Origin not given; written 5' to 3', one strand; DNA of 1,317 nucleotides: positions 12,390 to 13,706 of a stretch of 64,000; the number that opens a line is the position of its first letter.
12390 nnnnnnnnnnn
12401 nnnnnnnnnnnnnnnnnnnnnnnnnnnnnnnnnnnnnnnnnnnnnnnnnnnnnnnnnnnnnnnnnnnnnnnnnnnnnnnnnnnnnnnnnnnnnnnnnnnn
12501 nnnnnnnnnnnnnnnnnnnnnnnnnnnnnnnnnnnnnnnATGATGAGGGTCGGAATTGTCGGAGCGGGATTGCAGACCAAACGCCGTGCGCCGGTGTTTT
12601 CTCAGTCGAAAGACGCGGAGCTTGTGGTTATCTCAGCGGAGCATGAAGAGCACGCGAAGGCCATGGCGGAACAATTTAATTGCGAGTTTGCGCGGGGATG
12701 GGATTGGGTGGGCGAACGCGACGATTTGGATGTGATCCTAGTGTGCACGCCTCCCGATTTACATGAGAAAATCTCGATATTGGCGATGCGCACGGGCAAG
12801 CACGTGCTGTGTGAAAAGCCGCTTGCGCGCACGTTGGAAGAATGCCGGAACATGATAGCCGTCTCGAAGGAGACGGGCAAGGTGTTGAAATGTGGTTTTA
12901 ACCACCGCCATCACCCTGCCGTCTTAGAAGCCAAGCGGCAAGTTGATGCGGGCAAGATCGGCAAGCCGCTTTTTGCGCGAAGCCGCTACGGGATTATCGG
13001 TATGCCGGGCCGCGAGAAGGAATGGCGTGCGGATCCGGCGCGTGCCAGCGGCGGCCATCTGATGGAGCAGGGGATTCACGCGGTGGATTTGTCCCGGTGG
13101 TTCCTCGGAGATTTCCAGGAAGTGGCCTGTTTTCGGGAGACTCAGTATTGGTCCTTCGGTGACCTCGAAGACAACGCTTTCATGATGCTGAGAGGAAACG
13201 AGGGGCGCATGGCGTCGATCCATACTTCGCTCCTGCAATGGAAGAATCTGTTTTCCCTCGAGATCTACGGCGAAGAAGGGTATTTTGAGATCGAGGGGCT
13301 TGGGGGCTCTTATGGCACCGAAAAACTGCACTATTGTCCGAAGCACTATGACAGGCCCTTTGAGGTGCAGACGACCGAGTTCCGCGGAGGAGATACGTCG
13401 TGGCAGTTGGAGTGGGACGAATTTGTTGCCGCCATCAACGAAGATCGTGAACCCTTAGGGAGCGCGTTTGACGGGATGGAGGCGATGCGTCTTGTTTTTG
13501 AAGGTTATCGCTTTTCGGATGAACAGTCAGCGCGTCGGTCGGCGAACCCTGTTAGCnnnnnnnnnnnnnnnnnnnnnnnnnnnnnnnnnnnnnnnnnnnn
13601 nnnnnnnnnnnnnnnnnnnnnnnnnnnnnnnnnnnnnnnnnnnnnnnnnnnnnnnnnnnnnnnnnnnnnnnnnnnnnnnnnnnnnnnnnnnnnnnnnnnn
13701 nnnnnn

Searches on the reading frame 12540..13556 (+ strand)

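Call 14: search_protein_families(library=pfam, proteins=[window:12540-13556:+], max_evalue=0.001)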
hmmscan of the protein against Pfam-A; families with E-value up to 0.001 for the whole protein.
window:12540-13556:+ (339 aa): 3 families
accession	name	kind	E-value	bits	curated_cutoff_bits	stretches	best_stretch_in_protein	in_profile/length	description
PF01408.29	GFO_IDH_MocA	-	2.6e-27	96.3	24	1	2-119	1-119/120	Oxidoreductase family, NAD-binding Rossmann fold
PF22725.1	GFO_IDH_MocA_C3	-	3.8e-26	92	27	1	129-249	2-123/124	GFO/IDH/MocA C-terminal domain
PF02894.22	GFO_IDH_MocA_C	-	4.8e-20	72.7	22.9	1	132-321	1-205/218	Oxidoreductase family, C-terminal alpha/beta domain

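Call 71: search_protein_families(library=ncbifam, proteins=[window:12540-13556:+], max_evalue=0.00001)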
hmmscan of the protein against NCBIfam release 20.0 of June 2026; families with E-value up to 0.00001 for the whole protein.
window:12540-13556:+ (339 aa): 9 families
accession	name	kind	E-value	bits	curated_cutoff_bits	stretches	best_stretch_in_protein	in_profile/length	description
TIGR04380.1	myo_inos_iolG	equivalog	3.6e-38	131.3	355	1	1-319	1-316/330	inositol 2-dehydrogenase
NF052479.1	LevoglcsnDh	equivalog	7.4e-35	120.3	650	1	2-201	4-214/386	levoglucosan dehydrogenase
NF040723.1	UDP-GlcNAcDh_Arch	equivalog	2.1e-32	112.9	450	1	2-320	1-295/302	UDP-N-acetylglucosamine 3-dehydrogenase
NF041392.1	XylDh_Gfo6_Halo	equivalog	2.9e-26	92.1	350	1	2-320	17-336/350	D-xylose 1-dehydrogenase Gfo6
NF052679.1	InsChiInosDhIolG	equivalog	3.6e-19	69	540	1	2-247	3-246/343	bifunctional inositol 2-dehydrogenase/D-chiro-inositol 1-dehydrogenase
NF008607.0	PRK11579.1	subfamily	3.9e-17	62.3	330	1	2-183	5-183/346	oxidoreductase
NF007574.0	PRK10206.1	equivalog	9.6e-14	51.2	352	1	23-196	25-194/345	oxidoreductase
NF058563.1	BT_2159_fam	equivalog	1.1e-08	34.5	650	1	3-191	2-185/350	disaccharide 3-dehydrogenase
NF058561.1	BT_2158_fam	equivalog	1.1e-08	34.2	750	1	27-142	58-176/487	glycoside 3-dehydrogenase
